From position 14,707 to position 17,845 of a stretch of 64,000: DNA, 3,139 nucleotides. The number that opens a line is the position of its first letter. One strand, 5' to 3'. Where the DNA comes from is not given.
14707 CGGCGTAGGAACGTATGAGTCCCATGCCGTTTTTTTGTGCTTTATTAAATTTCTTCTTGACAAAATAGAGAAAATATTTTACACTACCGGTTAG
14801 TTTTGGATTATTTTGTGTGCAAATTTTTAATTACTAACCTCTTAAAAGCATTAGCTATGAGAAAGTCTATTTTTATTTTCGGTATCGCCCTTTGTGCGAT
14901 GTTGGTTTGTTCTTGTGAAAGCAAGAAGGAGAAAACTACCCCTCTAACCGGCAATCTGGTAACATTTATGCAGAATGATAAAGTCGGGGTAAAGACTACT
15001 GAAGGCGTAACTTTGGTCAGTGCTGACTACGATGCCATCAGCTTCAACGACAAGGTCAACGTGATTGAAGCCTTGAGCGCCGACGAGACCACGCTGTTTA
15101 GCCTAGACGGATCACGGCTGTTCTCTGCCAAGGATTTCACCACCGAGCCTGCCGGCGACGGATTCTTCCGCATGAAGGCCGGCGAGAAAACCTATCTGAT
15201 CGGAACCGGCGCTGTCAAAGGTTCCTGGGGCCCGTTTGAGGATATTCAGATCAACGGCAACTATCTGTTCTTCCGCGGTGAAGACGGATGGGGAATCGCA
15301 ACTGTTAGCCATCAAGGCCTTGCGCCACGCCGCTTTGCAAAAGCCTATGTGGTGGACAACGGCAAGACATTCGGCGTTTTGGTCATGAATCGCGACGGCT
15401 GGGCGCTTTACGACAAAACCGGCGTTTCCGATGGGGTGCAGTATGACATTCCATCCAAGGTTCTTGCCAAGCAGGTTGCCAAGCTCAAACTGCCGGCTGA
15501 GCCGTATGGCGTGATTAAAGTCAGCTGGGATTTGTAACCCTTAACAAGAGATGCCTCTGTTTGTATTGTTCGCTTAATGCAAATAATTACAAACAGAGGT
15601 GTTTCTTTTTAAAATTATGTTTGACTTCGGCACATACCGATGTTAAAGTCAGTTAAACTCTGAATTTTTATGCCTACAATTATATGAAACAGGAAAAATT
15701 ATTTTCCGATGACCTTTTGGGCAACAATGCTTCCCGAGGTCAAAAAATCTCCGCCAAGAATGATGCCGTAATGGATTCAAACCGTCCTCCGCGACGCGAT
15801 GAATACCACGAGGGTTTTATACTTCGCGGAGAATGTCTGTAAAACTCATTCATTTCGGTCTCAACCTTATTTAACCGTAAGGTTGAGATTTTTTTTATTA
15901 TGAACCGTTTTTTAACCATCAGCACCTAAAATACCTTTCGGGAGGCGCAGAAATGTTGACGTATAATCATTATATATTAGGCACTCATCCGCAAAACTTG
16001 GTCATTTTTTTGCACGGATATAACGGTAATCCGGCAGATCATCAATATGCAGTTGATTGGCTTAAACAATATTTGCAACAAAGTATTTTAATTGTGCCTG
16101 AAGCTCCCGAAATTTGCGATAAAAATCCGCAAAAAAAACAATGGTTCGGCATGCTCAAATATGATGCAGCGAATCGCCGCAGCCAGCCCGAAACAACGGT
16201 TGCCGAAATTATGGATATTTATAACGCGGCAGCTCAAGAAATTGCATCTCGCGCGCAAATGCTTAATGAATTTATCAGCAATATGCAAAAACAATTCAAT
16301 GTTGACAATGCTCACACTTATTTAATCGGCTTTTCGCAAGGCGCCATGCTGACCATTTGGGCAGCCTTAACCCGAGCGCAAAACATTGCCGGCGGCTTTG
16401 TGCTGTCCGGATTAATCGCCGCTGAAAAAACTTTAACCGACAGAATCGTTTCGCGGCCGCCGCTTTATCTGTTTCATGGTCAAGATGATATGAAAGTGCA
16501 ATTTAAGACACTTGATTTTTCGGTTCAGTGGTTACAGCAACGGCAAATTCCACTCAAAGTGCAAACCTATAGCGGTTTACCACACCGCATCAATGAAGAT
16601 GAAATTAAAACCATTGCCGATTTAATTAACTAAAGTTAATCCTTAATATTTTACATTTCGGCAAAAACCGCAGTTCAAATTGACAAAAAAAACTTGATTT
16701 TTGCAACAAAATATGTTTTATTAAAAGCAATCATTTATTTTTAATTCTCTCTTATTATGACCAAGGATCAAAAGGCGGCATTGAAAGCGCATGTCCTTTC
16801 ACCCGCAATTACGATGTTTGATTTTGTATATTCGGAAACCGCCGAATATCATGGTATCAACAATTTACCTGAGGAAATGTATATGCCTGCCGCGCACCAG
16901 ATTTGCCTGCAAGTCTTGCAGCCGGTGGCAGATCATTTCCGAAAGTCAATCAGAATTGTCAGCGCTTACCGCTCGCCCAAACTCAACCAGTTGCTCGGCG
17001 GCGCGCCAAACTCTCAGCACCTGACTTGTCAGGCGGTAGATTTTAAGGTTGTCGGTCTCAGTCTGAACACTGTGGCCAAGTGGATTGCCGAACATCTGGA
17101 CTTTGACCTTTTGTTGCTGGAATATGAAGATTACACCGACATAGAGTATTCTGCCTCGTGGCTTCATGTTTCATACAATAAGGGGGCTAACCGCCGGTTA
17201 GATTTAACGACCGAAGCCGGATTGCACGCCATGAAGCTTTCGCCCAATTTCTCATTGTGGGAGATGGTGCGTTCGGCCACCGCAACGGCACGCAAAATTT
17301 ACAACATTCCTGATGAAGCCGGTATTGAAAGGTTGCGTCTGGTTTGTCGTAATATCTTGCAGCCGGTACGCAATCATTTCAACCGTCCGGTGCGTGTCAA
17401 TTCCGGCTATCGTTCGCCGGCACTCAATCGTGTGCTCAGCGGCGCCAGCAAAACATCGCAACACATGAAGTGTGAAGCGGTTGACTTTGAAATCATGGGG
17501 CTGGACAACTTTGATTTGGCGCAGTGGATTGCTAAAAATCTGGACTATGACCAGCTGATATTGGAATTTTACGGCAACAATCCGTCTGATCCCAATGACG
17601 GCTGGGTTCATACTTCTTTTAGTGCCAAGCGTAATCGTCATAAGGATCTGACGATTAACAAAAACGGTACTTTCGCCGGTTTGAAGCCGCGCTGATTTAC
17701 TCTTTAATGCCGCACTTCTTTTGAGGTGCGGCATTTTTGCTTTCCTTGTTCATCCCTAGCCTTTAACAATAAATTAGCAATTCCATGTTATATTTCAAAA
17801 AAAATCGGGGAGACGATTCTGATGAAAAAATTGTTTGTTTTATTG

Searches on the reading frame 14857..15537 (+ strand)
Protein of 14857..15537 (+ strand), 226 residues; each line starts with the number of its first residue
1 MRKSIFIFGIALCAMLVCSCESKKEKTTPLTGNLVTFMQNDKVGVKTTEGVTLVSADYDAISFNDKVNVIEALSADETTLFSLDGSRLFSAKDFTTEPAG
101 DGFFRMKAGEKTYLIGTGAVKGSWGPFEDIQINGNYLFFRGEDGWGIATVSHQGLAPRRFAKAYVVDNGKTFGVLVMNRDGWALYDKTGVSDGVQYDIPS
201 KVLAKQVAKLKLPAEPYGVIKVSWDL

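Call 4: search_protein_families(library=pfam, proteins=[window:14857-15537:+], max_evalue=0.01)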
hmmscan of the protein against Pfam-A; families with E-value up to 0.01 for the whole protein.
window:14857-15537:+ (226 aa): 0 families

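Call 12: find_homologous_proteins(query=window:14857-15537:+)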
Query window:14857-15537:+ (226 aa): 13 proteins with E <= 0.001 among 241 candidates.
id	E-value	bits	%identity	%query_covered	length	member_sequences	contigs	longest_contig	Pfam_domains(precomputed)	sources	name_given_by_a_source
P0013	8.3e-138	475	94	100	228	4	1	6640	-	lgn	-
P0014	6.5e-125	433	84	100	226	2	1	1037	-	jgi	jgi:hypothetical protein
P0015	3.0e-124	431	83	100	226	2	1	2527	-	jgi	-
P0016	1.3e-122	426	85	100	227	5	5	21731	-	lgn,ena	-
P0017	4.4e-120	417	84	100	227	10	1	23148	-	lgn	-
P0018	1.4e-117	409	81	100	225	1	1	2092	-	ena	-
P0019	1.0e-116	406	80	100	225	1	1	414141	-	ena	-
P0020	9.8e-116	403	78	100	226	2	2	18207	-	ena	-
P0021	2.3e-107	376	75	100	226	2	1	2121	-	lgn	-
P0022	9.9e-72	259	53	100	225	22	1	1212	-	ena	-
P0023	3.5e-37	146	41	100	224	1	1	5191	-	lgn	-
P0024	3.0e-33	133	37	100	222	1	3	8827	-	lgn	-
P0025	1.0e-32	131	37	100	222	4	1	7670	-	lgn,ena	-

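Call 15: find_encoding_contigs(protein=P0019, flank=10000, max_places=3)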
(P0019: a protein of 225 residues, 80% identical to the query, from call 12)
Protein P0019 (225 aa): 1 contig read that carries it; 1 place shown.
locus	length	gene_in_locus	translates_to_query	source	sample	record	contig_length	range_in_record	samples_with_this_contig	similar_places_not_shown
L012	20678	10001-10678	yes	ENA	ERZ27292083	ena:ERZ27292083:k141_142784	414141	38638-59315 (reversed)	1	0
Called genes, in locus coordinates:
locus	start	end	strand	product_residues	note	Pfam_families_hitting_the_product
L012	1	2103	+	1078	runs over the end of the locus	PF05359:DUF748 (weak), PF13116:YhdP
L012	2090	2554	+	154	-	-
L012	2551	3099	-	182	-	-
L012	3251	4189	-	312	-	PF08291:Peptidase_M15_3, PF05951:Peptidase_M15_2 (weak), PF08291:Peptidase_M15_3, PF05951:Peptidase_M15_2 (weak)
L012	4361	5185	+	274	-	PF01966:HD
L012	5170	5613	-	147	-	-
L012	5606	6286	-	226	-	PF00702:Hydrolase, PF13419:HAD_2 (weak)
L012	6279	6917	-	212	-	PF13763:DUF4167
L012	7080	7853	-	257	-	-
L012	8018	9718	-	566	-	PF17092:PCB_OB (faint), PF00575:S1, PF13509:S1_2 (faint), PF21710:Spt6_S1 (faint), PF00575:S1, PF23459:S1_RRP5 (weak)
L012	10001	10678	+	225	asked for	-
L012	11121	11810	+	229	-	PF00561:Abhydrolase_1 (faint), PF02230:Abhydrolase_2, PF12146:Hydrolase_4 (faint), PF00326:Peptidase_S9 (faint), PF01738:DLH (weak)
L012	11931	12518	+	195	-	-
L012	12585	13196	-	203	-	-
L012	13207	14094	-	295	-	-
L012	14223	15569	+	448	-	PF01134:GIDA, PF01266:DAO (faint), PF13450:NAD_binding_8 (weak)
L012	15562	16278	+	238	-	-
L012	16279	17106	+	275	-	PF00494:SQS_PSY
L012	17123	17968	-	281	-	PF07722:Peptidase_C26, PF00117:GATase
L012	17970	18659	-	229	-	-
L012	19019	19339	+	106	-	-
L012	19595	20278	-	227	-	PF00687:Ribosomal_L1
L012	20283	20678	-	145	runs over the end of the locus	PF03946:Ribosomal_L11_N, PF00298:Ribosomal_L11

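Call 16: find_encoding_contigs(protein=P0024, flank=10000, max_places=3)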
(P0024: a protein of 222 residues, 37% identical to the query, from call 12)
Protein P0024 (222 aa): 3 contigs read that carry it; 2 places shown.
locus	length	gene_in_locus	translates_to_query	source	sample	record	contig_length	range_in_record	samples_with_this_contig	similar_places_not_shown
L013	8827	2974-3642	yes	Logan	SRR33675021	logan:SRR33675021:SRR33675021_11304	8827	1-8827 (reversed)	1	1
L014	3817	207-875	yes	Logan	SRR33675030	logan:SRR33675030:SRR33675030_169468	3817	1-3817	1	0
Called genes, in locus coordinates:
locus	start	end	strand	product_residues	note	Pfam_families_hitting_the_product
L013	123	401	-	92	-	PF06291:Lambda_Bor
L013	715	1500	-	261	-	-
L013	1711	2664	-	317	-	PF01544:CorA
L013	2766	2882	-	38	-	-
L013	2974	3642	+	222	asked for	-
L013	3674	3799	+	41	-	-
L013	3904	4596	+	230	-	PF02230:Abhydrolase_2, PF20434:BD-FAE (faint), PF12146:Hydrolase_4 (faint), PF01738:DLH (weak), PF00326:Peptidase_S9 (faint)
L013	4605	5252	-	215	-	PF01144:CoA_trans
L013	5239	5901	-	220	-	PF01144:CoA_trans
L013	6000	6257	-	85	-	-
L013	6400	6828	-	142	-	PF01741:MscL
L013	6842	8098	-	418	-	PF00464:SHMT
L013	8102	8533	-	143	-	PF02502:LacAB_rpiB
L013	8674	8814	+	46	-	-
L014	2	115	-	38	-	?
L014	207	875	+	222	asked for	-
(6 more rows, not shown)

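Call 32: search_protein_families(library=pfam, alignment_id=A3, max_evalue=10)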
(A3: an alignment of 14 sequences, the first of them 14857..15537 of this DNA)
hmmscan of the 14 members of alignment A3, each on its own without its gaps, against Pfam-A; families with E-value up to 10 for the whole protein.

A. member 1, window:14857-15537:+ (226 aa): 2 families
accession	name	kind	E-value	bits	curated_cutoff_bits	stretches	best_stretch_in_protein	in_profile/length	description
PF00523.23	Fusion_gly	-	0.11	11.2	29.8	1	10-56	362-408/487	Fusion glycoprotein F0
PF16672.11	LAMTOR5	-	0.14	12.7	27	1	165-221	12-66/88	Ragulator complex protein LAMTOR5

B. families by the number of members that match (of 14 scanned): 6 families
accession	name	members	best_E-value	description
PF13128.11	DUF3954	3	0.049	Protein of unknown function (DUF3954)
PF16672.11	LAMTOR5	3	0.14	Ragulator complex protein LAMTOR5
PF00523.23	Fusion_gly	2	0.11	Fusion glycoprotein F0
PF09151.16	DUF1936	1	0.12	Domain of unknown function (DUF1936)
PF09716.15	ETRAMP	1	0.18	Malarial early transcribed membrane protein (ETRAMP)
PF20130.4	DUF6520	1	0.24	Family of unknown function (DUF6520)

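Call 39: predict_structure(alignment_id=A3)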
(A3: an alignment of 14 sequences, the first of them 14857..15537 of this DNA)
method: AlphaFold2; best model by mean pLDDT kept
length: 226 residues; sequences in the alignment: 14
mean_pLDDT: 88.0   pTM: 0.75
mean pLDDT of the five models: 88.0, 87.7, 87.0, 84.9, 78.6
residues with pLDDT >= 90: 171; 70-90: 31; 50-70: 2; < 50: 22
segments of 3 or more residues with pLDDT < 50: 1-22
pLDDT, mean of each block of 10 residues (from residue 1): 38 39 76 96 96 97 95 95 92 91 90 89 90 93 93 93 97 95 96 93 95 95 92
secondary structure, 60 per line:
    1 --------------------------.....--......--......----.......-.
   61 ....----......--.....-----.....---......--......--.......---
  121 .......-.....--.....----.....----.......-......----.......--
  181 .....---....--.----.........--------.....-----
elements in order: E27-31 E34-39 E42-47 E52-58 E60-64 E69-74 E77-81 E87-91 E95-100 E103-108 E111-117 E121-127 E129-133 E136-140 E145-149 E154-160 E162-167 E172-178 E181-185 H189-192 H200-208 E217-221

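Call 76: search_protein_families(library=ncbifam, proteins=[window:14857-15534:+], max_evalue=0.01)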
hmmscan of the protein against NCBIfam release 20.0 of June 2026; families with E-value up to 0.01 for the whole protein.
window:14857-15534:+ (226 aa): 0 families

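Call 93: fold_search(model_id=the predicted structure, library=pdb)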
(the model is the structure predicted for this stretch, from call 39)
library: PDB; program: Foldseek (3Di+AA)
matches with E <= 10: 1189; with E <= 0.001: 48
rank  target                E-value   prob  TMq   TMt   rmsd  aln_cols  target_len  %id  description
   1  1c9i_A                1.3e-04  1.00  0.24  0.17  12.5       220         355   10  PEPTIDE-IN-GROOVE INTERACTIONS LINK TARGET PROTEINS TO THE B-PROPELLER OF CLATHRIN (released 2000-02-07)
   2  6n01_B                1.3e-04  0.99  0.22  0.16  12.8       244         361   11  Structure of apo AztD from Citrobacter koseri (released 2019-09-18)
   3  7zx4_A                1.6e-04  1.00  0.27  0.19  13.5       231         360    9  Clathrin N-terminal domain in complex with a HURP phospho-peptide (released 2023-03-29)
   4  4v16                  1.8e-04  1.00  0.25  0.20  12.1       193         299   10  KlHsv2 with loop 6CD replaced by a Gly-Ser linker (released 2015-04-01)
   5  8hmc_A                1.8e-04  1.00  0.27  0.11  13.3       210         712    7  base module state 1 of Tetrahymena IFT-A (released 2023-06-14)
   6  6n01_C                1.9e-04  0.99  0.22  0.16  11.9       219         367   13  Structure of apo AztD from Citrobacter koseri (released 2019-09-18)
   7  9qtu_C                2.1e-04  1.00  0.26  0.17  12.5       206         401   10  human PAN2-PAN3 deadenylase complex in the apo state (released 2025-12-10)
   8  3rfh_C                2.2e-04  1.00  0.26  0.21  14.7       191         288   12  Crystal structure of the yeast RACK1 dimer in space group P21 (released 2011-07-06)
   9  7zx4_B                2.3e-04  1.00  0.27  0.19  13.7       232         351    9  Clathrin N-terminal domain in complex with a HURP phospho-peptide (released 2023-03-29)
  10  4exv                  2.4e-04  1.00  0.29  0.23  11.6       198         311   13  Structure of Kluyveromyces lactis Hsv2p (released 2012-07-04)
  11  8bbg_A                2.4e-04  1.00  0.25  0.07  12.9       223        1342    8  Structure of the IFT-A complex; anterograde IFT-A train model (released 2022-12-21)
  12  6n01_A                2.8e-04  0.99  0.22  0.16  12.7       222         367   12  Structure of apo AztD from Citrobacter koseri (released 2019-09-18)
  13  6qnp_A                3.0e-04  1.00  0.27  0.19  13.6       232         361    9  CLATHRIN HEAVY CHAIN N-TERMINAL DOMAIN BOUND TO GTSE1 LIDL MOTIF (released 2019-08-28)
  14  6cmk_B                3.1e-04  0.99  0.23  0.16  12.0       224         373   12  Crystal structure of Citrobacter koseri AztD (released 2019-03-13)
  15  1c9i_B                3.3e-04  1.00  0.25  0.18  12.5       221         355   10  PEPTIDE-IN-GROOVE INTERACTIONS LINK TARGET PROTEINS TO THE B-PROPELLER OF CLATHRIN (released 2000-02-07)
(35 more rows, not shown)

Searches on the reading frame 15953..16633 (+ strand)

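Call 4: search_protein_families(library=pfam, proteins=[window:15953-16633:+], max_evalue=0.01)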
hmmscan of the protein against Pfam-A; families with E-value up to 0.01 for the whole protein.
window:15953-16633:+ (226 aa): 8 families
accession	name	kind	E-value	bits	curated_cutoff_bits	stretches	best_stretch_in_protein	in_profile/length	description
PF02230.22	Abhydrolase_2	-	3e-26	93.1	23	1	12-225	12-213/217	Phospholipase/Carboxylesterase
PF00326.27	Peptidase_S9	-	7.7e-06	26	22.6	0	167-217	143-193/213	Prolyl oligopeptidase family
PF01738.24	DLH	-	1.1e-05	25.5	21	1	82-216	58-191/217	Dienelactone hydrolase family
PF20434.5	BD-FAE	-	0.00017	21.6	26.8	0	106-143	75-112/215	BD-FAE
PF03959.19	FSH1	-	0.00079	19.6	21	1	17-137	7-118/211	Serine hydrolase (FSH1)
PF06028.17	DUF915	-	0.00082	19.2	22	1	17-133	14-116/255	Alpha/beta hydrolase of unknown function (DUF915)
PF12146.15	Hydrolase_4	-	0.0012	18.6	27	0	104-153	62-108/239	Serine aminopeptidase, S33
PF00561.26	Abhydrolase_1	-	0.0049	17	25.8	0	102-153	53-102/245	alpha/beta hydrolase fold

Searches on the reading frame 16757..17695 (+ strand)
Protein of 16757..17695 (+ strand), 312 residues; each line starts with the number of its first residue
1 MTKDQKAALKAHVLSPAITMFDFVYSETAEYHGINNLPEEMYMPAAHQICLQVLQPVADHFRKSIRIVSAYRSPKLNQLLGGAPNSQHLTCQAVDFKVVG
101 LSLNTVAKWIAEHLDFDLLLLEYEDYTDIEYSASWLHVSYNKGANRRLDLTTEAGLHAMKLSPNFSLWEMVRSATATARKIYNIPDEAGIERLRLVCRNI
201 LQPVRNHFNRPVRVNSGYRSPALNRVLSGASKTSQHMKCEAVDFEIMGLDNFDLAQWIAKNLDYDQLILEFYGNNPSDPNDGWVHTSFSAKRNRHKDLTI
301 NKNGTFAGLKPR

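Call 4: search_protein_families(library=pfam, proteins=[window:16757-17695:+], max_evalue=0.01)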
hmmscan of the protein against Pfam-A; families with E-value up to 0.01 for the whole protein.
window:16757-17695:+ (312 aa): 2 families
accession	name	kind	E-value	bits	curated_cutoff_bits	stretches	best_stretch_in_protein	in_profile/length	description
PF08291.16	Peptidase_M15_3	-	5.1e-35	120.3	23.2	2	39-129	24-107/108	Peptidase M15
PF05951.18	Peptidase_M15_2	-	2.3e-15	57.1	27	2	61-108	70-122/153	Bacterial protein of unknown function (DUF882)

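Call 76: search_protein_families(library=ncbifam, proteins=[window:16757-17692:+], max_evalue=0.01)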
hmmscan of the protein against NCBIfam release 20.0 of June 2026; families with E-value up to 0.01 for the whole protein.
window:16757-17692:+ (312 aa): 1 family
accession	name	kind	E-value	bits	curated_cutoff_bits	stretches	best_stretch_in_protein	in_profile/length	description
NF053624.1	PtglEndpepMepK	equivalog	5.3e-15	55.7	185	2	61-108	95-147/176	peptidoglycan L,D-endopeptidase MepK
